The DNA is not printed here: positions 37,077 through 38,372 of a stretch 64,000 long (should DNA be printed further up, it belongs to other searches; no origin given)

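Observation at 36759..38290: Low-GC, opposite-strand moron wedged between terminase and portal: a secreted protein with a novel ~13-aa repeat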

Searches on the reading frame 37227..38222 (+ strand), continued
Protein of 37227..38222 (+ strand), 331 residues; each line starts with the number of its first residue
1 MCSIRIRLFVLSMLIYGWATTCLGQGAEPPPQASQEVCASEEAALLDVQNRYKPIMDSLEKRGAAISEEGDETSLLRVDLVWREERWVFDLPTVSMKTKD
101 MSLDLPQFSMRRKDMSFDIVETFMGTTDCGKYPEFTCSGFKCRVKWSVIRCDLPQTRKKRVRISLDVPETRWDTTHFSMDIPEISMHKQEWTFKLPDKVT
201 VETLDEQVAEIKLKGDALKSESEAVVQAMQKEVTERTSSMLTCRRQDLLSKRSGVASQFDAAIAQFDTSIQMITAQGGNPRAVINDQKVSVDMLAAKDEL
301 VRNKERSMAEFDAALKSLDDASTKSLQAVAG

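Call 93: get_annotated_region(hit=H46, flank=7000)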
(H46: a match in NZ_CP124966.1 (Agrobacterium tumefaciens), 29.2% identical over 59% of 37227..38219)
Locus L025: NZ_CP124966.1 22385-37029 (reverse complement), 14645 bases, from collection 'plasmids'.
description: Agrobacterium tumefaciens strain AF1/95 plasmid pTiAF1_95, complete sequence
organism: Agrobacterium tumefaciens (NCBI taxid 358)
taxonomy: Bacteria; Pseudomonadota; Alphaproteobacteria; Hyphomicrobiales; Rhizobiaceae; Agrobacterium; Agrobacterium tumefaciens
host: -; source: lilac,cell culture; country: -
typing (MOB-suite, as given by PLSDB): conjugative; replicon rep_cluster_352; relaxase MOBP,MOBQ; mating-pair formation MPF_T
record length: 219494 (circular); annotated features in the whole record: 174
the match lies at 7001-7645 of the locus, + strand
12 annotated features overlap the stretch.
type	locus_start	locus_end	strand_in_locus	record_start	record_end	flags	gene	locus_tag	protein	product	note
CDS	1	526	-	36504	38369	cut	-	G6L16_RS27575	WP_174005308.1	zeta toxin family protein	-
CDS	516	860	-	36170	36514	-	-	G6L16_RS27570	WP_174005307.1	hypothetical protein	-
CDS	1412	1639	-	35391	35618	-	-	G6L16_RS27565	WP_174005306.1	hypothetical protein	-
CDS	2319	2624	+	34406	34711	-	-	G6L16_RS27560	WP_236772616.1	TIGR02391 family protein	-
CDS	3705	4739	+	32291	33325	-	-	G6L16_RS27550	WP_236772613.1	abortive infection family protein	-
CDS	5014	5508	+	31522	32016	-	-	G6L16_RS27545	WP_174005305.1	helix-turn-helix domain-containing protein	-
CDS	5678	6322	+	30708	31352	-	-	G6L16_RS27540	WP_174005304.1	hypothetical protein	-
CDS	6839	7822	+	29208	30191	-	-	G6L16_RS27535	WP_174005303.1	hypothetical protein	-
CDS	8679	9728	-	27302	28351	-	-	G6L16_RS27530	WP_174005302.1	IS110 family transposase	-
CDS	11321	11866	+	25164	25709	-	-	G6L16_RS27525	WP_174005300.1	hypothetical protein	-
CDS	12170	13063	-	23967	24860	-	-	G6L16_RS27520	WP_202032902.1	NAD(P)/FAD-dependent oxidoreductase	-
CDS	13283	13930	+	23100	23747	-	-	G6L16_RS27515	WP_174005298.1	TetR/AcrR family transcriptional regulator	-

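Call 94: search_protein_families(library=padloc, proteins=[L016:10415-10900:-, L016:11247-12002:-, L016:12686-15910:+, L018:9201-10499:-, L018:12204-13745:+, L025:3705-4739:+, L025:2319-2624:+, L025:5678-6322:+, L025:5014-5508:+, L014:1668-3152:+], max_evalue=0.001)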
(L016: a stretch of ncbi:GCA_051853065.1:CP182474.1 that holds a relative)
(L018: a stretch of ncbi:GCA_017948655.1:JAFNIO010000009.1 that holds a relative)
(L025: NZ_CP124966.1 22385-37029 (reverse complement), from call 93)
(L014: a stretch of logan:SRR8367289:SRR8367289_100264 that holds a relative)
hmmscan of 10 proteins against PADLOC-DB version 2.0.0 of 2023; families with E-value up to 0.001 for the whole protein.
L016:10415-10900:- (161 aa): 19 families
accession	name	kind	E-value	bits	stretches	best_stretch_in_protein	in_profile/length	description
PDLC00793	Cyclase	-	6.5e-64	214.8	1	2-147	81-225/462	oligonucleotide-cyclase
PDLC00787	Cyclase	-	2.6e-40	136.8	1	2-161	81-242/333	oligonucleotide-cyclase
PDLC00798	Cyclase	-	4.4e-14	50.7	1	16-126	94-204/344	oligonucleotide-cyclase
PDLC00815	Cyclase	-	5.2e-13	46.9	1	9-95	98-185/393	oligonucleotide-cyclase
PDLC00816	Cyclase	-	1.6e-12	45.1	1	4-84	96-177/542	oligonucleotide-cyclase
PDLC00773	Cyclase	-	8.4e-11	40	1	8-108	90-184/334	oligonucleotide-cyclase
PDLC00774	Cyclase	-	5e-10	37.1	1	5-146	87-222/316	oligonucleotide-cyclase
PDLC00780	Cyclase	-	7.1e-10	36.6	1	4-87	89-185/388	oligonucleotide-cyclase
PDLC00823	Cyclase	-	3.8e-08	31.3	1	15-102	90-173/285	oligonucleotide-cyclase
PDLC00800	Cyclase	-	1.5e-07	29.1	1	7-72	101-168/420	oligonucleotide-cyclase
PDLC00778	Cyclase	-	7e-06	23.1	1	20-110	109-199/455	oligonucleotide-cyclase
PDLC00795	Cyclase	-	1e-05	22.8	1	27-146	106-236/340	oligonucleotide-cyclase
PDLC00822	Cyclase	-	1.9e-05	22.2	1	57-108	182-232/375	oligonucleotide-cyclase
PDLC00808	Cyclase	-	3e-05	21.5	1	11-114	100-205/325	oligonucleotide-cyclase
PDLC00820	Cyclase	-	5e-05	20.7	1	21-103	101-179/324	oligonucleotide-cyclase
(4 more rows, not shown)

L016:11247-12002:- (251 aa): 1 family
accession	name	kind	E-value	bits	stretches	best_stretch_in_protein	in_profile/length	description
PDLC00724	Effector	-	1.4e-98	327.7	1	1-251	5-254/287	4TM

L016:12686-15910:+ (1074 aa): 0 families

L018:9201-10499:- (432 aa): 3 families
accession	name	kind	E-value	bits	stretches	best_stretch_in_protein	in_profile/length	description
PDLC05015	PDC-S42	-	4.6e-113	375.7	1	130-431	1-298/302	-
PDLC05016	PDC-S42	-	3.2e-07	28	1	340-420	203-286/320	-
PDLC05017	PDC-S42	-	4.6e-05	20.9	1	357-416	207-265/302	-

L018:12204-13745:+ (513 aa): 1 family
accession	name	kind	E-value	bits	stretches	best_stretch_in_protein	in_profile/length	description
PDLC03826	DitA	-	3.1e-52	176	1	3-485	6-478/486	-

L025:3705-4739:+ (344 aa): 1 family
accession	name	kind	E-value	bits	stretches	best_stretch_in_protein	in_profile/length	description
PDLC02347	AbiJ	-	1.7e-17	62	1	215-322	169-275/281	AbiJ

L025:2319-2624:+ (101 aa): 0 families

L025:5678-6322:+ (214 aa): 2 families
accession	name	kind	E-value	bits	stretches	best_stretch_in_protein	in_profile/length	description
PDLC04038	PD-T4-5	-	7.6e-15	52.9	2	38-79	36-77/309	-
PDLC02344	AbiD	-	2.6e-05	22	0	37-79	63-105/277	AbiD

L025:5014-5508:+ (164 aa): 1 family
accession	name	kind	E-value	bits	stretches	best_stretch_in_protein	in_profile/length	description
PDLC01438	Csa3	-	0.0005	18.2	1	40-152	140-231/305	"CAS-I,CAS-II,CAS-III,CAS-IV,CAS-V,CAS-VI; associated_signaling"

L014:1668-3152:+ (494 aa): 0 families

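Call 100: find_related_loci(query=A3, collection=viral_contigs, flank=8000)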
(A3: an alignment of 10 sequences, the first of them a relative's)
Query A3 (310 aa) in viral_contigs; peptide patterns used: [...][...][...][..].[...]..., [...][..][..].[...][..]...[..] (x = any residue, [..] = any of these).
60 stretches matched a pattern, but none encodes a relative of the query by tblastn (E <= 1e-3).

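Call 101: find_related_loci(query=A4, collection=viral_contigs, flank=8000)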
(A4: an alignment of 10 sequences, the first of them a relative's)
Query A4 (301 aa) in viral_contigs; peptide patterns used: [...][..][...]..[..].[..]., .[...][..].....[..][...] (x = any residue, [..] = any of these).
34 stretches matched a pattern; 1 encode a relative of the query (tblastn E <= 1e-3); 1 distinct loci.
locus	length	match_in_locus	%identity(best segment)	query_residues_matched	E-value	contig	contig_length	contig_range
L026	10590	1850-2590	33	16-272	1e-45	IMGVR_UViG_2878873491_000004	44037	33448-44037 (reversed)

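Call 104: search_solved_structures(query=L026:1-1272:-, max_evalue=0.001)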
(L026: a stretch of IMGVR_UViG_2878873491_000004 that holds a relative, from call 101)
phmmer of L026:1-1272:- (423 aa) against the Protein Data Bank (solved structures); distinct sequences matched with E-value up to 0.001: 5.
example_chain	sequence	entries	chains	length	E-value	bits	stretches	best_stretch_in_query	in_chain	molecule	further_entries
6en0_A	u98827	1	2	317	1.5e-07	34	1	221-392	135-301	Int protein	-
6emy_A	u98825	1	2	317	1.5e-07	34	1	221-392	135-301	Int protein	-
6emz_A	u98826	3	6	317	3.9e-07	32.7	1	221-392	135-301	Int protein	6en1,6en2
4a8e_A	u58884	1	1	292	0.00013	24.3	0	316-394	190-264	PROBABLE TYROSINE RECOMBINASE XERC-LIKE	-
5hxy_A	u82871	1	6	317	0.00034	23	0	216-253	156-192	Tyrosine recombinase XerA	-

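Call 105: search_solved_structures(query=L026:9928-10500:-, max_evalue=0.001)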
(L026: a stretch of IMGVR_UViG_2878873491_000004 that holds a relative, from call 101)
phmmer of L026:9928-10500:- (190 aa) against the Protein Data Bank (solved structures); distinct sequences matched with E-value up to 0.001: 6.
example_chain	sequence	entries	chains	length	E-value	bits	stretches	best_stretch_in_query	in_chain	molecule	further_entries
3bdn_A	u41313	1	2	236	5.1e-09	39.6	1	1-150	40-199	Lambda Repressor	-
7jvt_C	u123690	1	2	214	7.8e-05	26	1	1-57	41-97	Repressor protein CI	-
1lmb_3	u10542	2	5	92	0.00022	24.5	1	1-48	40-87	PROTEIN (LAMBDA REPRESSOR) | LAMBDA REPRESSOR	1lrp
1rio_A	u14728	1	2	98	0.00025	24.3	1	1-48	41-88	Repressor protein CI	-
1lli_A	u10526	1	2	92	0.00057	23.1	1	1-48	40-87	PROTEIN (LAMBDA REPRESSOR)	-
3kz3_A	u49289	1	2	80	0.00089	22.5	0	1-45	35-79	Repressor protein CI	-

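Call 106: search_solved_structures(query=L026:7344-8777:-, max_evalue=0.001)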
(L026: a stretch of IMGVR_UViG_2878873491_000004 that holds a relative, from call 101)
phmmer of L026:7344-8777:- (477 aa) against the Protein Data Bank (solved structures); distinct sequences matched with E-value up to 0.001: 1208 (the best 60 are shown).
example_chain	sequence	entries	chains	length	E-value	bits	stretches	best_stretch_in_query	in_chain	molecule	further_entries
4u8z_A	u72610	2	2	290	1e-12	50.9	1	8-258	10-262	Serine/threonine-protein kinase 24 | Serine/threonine-protein kinase 24 36 kDa subunit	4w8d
4w8e_A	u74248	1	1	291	1e-12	50.9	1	8-258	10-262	Serine/threonine-protein kinase 24 36 kDa subunit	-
7b30_A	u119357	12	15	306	1.1e-12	50.8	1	9-258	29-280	Serine/threonine-protein kinase 24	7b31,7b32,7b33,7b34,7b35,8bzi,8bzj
3a7f_A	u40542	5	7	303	1.2e-12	50.7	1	8-258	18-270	Serine/threonine kinase 24 (STE20 homolog, yeast)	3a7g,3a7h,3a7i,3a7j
4qml_A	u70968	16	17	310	1.3e-12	50.6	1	8-258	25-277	Serine/threonine-protein kinase 24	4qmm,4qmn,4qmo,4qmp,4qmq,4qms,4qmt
4o27_B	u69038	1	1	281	1.5e-12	50.4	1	11-258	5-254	Serine/threonine-protein kinase 24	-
3zhp_C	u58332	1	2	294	2.5e-12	49.6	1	10-258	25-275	SERINE/THREONINE-PROTEIN KINASE 24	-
3ckw_A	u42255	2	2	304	2.5e-12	49.6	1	11-258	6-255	Serine/threonine-protein kinase 24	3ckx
3lij_A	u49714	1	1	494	1.3e-11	47.3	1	12-214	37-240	Calcium/calmodulin dependent protein kinase with a kinase domain and 4 calmodulin like EF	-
4zlo_A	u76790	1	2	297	2.6e-11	46.3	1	10-197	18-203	Serine/threonine-protein kinase PAK 1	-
4zji_A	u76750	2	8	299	2.7e-11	46.2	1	10-197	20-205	Serine/threonine-protein kinase PAK 1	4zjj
3dfa_A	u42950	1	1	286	3.6e-11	45.8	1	12-211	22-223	Calcium-dependent protein kinase cgd3_920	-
2wei_A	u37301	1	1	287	3.7e-11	45.8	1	12-211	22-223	CALMODULIN-DOMAIN PROTEIN KINASE 1, PUTATIVE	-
1yhv_A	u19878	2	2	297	4.1e-11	45.6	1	10-197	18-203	Serine/threonine-protein kinase PAK 1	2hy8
4fg7_A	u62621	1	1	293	5.4e-11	45.2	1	16-252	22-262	Calcium/calmodulin-dependent protein kinase type 1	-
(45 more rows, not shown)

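Call 111: find_related_loci(query=A5, collection=viral_contigs, flank=8000)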
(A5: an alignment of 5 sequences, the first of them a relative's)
Query A5 (272 aa) in viral_contigs; peptide patterns used: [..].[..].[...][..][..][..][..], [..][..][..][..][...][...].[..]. (x = any residue, [..] = any of these).
105 stretches matched a pattern; 2 encode a relative of the query (tblastn E <= 1e-3); 2 distinct loci.
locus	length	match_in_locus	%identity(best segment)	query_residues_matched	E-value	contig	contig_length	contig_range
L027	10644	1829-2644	97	1-272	8e-178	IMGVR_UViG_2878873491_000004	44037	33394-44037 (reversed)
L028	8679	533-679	32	1-53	2e-5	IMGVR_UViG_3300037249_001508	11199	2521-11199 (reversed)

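Call 112: find_related_loci(query=A6, collection=viral_contigs, flank=8000)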
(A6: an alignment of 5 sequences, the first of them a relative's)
Query A6 (333 aa) in viral_contigs; peptide patterns used: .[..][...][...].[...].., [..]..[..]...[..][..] (x = any residue, [..] = any of these).
68 stretches matched a pattern, but none encodes a relative of the query by tblastn (E <= 1e-3).
